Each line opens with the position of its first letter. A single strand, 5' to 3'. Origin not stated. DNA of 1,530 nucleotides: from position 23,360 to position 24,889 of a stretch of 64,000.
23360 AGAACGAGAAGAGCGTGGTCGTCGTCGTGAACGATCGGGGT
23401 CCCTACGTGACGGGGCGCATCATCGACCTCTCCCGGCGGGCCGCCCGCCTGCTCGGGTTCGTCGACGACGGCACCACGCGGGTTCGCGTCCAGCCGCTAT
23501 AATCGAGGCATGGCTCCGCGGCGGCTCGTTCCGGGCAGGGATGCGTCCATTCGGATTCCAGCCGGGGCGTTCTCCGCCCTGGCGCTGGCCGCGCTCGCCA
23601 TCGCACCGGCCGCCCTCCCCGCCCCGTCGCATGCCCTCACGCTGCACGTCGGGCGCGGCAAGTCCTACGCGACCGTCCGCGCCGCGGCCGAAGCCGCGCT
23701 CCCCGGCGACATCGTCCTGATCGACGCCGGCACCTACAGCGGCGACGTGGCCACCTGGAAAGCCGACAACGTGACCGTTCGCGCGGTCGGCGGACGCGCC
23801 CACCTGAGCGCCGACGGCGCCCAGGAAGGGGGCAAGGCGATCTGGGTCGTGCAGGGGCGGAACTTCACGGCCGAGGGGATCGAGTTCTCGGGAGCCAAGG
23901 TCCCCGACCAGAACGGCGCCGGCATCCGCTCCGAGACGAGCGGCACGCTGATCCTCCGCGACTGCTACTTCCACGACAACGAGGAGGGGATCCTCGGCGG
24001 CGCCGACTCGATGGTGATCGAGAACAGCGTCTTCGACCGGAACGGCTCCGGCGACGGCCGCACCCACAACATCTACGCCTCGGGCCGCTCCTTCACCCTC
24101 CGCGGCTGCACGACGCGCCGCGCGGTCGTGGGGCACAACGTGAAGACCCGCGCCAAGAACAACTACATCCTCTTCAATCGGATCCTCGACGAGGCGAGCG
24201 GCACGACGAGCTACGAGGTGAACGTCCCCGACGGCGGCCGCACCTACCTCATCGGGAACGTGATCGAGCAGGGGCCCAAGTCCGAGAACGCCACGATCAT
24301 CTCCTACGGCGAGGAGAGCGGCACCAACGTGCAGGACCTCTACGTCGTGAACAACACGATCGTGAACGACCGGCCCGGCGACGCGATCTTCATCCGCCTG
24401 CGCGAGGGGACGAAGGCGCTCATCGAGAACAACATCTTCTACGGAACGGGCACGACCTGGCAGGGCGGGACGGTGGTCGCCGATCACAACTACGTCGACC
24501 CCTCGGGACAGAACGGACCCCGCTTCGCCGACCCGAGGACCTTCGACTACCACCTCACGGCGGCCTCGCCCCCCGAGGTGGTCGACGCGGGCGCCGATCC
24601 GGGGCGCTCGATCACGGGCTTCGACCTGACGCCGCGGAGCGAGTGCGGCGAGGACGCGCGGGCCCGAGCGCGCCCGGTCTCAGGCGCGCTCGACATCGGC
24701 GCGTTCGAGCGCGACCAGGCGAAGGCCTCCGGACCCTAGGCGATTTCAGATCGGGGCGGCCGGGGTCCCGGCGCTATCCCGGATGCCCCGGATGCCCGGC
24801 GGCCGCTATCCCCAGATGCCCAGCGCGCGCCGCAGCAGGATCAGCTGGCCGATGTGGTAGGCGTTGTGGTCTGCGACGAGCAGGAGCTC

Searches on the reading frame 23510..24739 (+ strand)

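Call 25: search_protein_families(library=pfam, proteins=[window:23510-24739:+], max_evalue=0.001)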
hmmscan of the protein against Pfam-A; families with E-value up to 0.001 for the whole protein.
window:23510-24739:+ (409 aa): 3 families
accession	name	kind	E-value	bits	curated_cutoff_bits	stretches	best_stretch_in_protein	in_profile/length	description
PF13229.12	Beta_helix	-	8.8e-11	42.1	25.9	1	83-227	11-136/158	Right handed beta helix region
PF12708.12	Pect-lyase_RHGA_epim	-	9.2e-06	26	27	1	47-200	59-208/213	Rhamnogalacturonase A/epimerase, pectate lyase-like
PF05048.19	NosD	-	0.00067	19.6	23.6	1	102-232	32-153/212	Periplasmic copper-binding protein (NosD)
